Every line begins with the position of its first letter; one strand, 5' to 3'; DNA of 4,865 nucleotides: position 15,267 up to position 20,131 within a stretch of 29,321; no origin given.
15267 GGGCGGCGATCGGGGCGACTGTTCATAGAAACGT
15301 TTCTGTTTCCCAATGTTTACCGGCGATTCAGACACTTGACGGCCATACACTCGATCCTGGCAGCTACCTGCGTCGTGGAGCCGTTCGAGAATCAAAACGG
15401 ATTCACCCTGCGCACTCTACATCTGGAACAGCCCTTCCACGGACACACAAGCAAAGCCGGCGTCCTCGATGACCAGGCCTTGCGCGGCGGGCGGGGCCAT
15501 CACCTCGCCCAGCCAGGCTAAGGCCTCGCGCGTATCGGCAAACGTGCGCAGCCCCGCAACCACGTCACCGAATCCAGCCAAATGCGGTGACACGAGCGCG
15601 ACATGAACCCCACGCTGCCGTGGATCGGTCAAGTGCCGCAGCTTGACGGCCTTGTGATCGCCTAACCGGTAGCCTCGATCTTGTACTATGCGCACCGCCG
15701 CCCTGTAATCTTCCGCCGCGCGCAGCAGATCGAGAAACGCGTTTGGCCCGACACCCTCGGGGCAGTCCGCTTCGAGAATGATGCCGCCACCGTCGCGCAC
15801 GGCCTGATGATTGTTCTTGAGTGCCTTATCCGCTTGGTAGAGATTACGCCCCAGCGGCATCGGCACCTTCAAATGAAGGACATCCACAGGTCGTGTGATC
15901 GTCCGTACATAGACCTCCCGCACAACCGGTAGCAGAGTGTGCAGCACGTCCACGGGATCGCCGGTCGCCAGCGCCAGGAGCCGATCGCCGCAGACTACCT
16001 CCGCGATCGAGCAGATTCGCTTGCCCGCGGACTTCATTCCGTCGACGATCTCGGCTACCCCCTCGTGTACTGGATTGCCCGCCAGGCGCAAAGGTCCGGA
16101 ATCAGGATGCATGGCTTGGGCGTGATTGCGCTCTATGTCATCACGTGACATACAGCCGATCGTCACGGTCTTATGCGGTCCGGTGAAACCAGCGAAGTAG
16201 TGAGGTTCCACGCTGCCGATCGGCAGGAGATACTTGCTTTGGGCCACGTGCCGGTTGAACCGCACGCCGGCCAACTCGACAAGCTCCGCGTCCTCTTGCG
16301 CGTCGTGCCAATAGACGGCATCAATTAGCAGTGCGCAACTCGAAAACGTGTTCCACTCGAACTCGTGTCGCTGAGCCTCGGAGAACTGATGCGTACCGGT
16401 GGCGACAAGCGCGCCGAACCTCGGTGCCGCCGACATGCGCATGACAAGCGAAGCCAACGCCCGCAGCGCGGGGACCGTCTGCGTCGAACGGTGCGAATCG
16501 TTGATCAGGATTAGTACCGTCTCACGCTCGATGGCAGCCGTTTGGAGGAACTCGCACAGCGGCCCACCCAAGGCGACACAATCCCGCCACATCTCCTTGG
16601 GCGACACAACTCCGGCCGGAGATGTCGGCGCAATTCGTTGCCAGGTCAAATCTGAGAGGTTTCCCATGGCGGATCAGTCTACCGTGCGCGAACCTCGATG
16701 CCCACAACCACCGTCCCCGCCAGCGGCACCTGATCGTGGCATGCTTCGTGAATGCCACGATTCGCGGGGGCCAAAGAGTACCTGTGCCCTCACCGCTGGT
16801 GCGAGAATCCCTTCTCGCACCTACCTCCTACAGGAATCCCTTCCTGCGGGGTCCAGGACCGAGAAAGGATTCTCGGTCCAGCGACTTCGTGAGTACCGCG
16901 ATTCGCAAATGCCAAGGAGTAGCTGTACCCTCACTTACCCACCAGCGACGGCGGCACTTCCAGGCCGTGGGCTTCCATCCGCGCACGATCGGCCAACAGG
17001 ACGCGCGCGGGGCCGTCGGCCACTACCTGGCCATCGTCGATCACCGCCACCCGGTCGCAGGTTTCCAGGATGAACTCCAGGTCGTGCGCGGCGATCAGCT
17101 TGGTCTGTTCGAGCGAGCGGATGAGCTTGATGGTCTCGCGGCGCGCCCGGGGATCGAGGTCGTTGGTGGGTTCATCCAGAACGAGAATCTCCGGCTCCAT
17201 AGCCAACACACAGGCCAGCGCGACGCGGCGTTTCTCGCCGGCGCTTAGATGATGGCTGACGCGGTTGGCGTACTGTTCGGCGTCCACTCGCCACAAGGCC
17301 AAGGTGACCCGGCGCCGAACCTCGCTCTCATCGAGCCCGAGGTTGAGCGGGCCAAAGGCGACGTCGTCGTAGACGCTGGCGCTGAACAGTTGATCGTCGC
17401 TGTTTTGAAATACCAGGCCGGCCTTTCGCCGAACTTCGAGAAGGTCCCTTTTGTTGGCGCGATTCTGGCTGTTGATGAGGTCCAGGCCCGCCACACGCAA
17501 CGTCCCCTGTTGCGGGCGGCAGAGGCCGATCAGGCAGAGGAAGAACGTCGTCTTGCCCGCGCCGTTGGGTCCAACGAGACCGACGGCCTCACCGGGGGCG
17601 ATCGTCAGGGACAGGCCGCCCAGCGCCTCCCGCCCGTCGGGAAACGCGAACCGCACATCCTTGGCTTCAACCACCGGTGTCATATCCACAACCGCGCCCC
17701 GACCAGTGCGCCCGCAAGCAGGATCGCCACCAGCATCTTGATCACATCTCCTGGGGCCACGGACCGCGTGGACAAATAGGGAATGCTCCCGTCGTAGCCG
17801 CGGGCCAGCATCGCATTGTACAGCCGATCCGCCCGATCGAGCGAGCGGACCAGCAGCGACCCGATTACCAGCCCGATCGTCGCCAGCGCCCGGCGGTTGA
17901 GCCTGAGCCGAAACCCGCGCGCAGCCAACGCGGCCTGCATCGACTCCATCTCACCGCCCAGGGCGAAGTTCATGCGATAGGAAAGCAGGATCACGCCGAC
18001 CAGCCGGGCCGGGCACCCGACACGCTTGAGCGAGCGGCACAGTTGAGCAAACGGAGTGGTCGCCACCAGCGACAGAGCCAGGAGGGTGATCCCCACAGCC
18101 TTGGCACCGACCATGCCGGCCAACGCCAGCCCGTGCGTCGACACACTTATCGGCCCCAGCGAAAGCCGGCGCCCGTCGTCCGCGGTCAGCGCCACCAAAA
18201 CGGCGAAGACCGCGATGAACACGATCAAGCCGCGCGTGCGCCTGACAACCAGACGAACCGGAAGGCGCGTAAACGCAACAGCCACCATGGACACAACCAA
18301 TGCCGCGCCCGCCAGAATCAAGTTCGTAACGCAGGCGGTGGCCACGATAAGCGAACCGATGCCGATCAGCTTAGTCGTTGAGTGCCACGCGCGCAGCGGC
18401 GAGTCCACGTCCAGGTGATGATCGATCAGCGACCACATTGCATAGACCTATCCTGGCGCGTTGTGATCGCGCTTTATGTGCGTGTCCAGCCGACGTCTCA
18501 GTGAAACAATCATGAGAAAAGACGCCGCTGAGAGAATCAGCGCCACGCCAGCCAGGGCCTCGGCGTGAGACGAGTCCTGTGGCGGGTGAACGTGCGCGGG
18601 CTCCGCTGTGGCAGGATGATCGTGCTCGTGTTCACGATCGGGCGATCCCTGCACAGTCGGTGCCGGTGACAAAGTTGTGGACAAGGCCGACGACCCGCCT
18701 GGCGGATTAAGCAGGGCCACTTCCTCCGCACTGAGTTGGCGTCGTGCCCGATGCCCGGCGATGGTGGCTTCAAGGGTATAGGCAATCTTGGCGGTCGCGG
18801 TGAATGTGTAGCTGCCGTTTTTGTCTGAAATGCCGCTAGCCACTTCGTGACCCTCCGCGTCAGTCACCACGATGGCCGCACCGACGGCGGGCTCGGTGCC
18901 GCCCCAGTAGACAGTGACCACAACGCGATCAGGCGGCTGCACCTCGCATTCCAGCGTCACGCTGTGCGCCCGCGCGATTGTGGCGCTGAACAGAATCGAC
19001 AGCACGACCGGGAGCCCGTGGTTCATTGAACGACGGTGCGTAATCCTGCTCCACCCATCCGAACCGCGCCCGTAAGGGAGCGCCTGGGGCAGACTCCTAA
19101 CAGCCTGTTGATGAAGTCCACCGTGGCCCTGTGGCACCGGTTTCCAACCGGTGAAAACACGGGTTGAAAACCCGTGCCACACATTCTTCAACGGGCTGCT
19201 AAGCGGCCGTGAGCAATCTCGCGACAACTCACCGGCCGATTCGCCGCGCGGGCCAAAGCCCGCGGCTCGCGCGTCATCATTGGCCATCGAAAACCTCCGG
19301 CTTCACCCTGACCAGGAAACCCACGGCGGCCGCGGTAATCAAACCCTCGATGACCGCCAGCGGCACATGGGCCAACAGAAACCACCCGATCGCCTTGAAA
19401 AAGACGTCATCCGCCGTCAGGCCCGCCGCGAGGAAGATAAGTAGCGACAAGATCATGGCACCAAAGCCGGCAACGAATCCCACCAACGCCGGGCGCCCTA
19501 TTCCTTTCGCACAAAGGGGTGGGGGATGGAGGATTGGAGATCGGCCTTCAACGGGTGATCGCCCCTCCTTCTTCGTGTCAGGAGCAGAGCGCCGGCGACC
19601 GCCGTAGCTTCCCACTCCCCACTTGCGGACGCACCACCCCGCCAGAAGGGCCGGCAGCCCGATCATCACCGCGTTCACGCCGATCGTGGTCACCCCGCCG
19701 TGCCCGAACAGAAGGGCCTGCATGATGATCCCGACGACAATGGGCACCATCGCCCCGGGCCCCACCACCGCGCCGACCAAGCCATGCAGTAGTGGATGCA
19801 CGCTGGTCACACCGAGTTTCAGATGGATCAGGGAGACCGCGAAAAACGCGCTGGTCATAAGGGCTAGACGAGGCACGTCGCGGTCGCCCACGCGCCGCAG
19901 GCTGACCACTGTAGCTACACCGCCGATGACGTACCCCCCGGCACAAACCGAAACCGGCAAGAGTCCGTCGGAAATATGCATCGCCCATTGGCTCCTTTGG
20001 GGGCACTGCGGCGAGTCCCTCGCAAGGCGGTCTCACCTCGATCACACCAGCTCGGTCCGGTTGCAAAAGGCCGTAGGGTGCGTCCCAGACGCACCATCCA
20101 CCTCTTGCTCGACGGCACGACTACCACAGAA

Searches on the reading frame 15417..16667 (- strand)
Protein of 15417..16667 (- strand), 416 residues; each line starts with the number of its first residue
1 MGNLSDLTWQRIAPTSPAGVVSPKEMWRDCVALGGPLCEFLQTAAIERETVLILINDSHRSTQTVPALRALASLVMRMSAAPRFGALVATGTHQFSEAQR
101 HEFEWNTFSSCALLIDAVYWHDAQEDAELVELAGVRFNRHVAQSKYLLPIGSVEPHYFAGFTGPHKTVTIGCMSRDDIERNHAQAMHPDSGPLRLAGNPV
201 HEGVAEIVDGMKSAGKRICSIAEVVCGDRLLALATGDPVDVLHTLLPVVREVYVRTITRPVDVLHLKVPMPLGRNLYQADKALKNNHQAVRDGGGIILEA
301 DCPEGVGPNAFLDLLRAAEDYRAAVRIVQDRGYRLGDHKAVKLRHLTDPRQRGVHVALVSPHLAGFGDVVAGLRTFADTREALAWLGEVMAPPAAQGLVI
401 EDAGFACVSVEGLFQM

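Call 5: search_protein_families(library=pfam, proteins=[window:15417-16667:-], max_evalue=0.01)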
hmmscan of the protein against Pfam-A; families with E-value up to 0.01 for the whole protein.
window:15417-16667:- (416 aa): 2 families
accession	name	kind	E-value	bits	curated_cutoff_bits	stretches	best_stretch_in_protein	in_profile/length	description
PF09861.14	Lar_N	-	2.3e-17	63.3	23.3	1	40-189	46-200/204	Lactate racemase N-terminal domain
PF21113.2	LarA_C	-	1e-06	29.2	25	1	270-325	16-71/152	Lactate racemase C-terminal domain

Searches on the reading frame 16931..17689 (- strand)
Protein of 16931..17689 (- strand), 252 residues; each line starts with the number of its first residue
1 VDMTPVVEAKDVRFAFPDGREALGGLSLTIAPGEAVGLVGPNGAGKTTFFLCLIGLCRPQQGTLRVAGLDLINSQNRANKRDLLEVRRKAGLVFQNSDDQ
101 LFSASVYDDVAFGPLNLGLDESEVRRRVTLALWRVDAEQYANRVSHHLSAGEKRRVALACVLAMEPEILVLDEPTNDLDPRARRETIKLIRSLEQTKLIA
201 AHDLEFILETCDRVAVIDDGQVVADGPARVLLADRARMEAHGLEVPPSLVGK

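Call 87: search_protein_families(library=pfam, proteins=[window:16931-17689:-], max_evalue=0.05)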
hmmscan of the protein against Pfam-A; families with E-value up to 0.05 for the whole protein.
window:16931-17689:- (252 aa): 6 families
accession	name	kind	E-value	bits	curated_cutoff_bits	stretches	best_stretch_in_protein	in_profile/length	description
PF00005.33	ABC_tran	-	1.3e-29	104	25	1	24-176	2-137/137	ABC transporter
PF13304.12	AAA_21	-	5.4e-13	50.1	27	2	107-200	220-295/304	AAA domain, putative AbiEii toxin, Type IV TA system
PF02463.25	SMC_N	-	4.8e-06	26.6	40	1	36-202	27-197/220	RecF/RecN/SMC N terminal domain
PF13558.12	SbcC_Walker_B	-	0.00023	21.8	27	1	123-191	5-89/90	SbcC/RAD50-like, Walker B motif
PF19993.5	DO-GTPase2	-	0.0004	20.6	27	1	35-59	2-26/226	Double-GTPase 2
PF13476.12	AAA_23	-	0.018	16.1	27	1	38-53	24-39/201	AAA domain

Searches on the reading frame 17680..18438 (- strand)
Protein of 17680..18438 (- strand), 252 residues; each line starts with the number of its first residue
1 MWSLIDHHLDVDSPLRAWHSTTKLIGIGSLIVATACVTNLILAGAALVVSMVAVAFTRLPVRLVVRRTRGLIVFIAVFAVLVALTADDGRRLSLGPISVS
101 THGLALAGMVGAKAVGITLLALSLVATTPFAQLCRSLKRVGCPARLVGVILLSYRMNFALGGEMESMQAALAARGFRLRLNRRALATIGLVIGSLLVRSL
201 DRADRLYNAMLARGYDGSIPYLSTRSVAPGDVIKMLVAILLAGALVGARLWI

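Call 87: search_protein_families(library=pfam, proteins=[window:17680-18438:-], max_evalue=0.05)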
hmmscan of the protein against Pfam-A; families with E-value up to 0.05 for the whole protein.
window:17680-18438:- (252 aa): 1 family
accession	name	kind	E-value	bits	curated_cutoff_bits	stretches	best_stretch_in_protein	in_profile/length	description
PF02361.21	CbiQ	-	6.3e-36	124.5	25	1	13-219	3-213/216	Cobalt transport protein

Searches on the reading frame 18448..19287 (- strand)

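Call 87: search_protein_families(library=pfam, proteins=[window:18448-19287:-], max_evalue=0.05)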
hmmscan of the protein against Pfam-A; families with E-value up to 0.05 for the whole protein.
window:18448-19287:- (279 aa): 5 families
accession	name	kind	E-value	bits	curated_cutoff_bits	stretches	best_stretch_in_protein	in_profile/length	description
PF13620.12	CarboxypepD_reg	-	8.3e-07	29.7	32.3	1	125-184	5-64/82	Carboxypeptidase regulatory-like domain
PF17936.7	Big_6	-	0.00058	20.5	27.6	1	135-167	23-55/83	Bacterial Ig domain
PF11974.14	bMG3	-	0.0019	18.6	34.9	1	129-174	23-74/103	Bacterial alpha-2-macroglobulin MG3 domain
PF13715.12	CarbopepD_reg_2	-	0.0098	16.3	32.2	1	131-182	11-58/88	CarboxypepD_reg-like domain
PF17210.9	SdrD_B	-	0.021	15.4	29.7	1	135-176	25-66/112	SdrD B-like domain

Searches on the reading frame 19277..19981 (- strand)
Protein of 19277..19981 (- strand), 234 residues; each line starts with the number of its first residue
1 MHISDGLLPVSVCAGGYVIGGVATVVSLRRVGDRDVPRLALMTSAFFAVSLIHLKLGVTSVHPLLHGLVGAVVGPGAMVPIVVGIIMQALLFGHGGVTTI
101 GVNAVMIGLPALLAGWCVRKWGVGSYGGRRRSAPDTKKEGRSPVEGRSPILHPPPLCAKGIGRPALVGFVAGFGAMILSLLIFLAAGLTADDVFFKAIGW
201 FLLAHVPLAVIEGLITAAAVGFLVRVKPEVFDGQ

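Call 87: search_protein_families(library=pfam, proteins=[window:19277-19981:-], max_evalue=0.05)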
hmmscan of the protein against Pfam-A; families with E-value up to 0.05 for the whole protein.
window:19277-19981:- (234 aa): 1 family
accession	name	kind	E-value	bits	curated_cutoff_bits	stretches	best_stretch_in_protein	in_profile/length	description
PF01891.21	CbiM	-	5.8e-45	154.1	23.1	2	2-125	1-129/205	Cobalt uptake substrate-specific transmembrane region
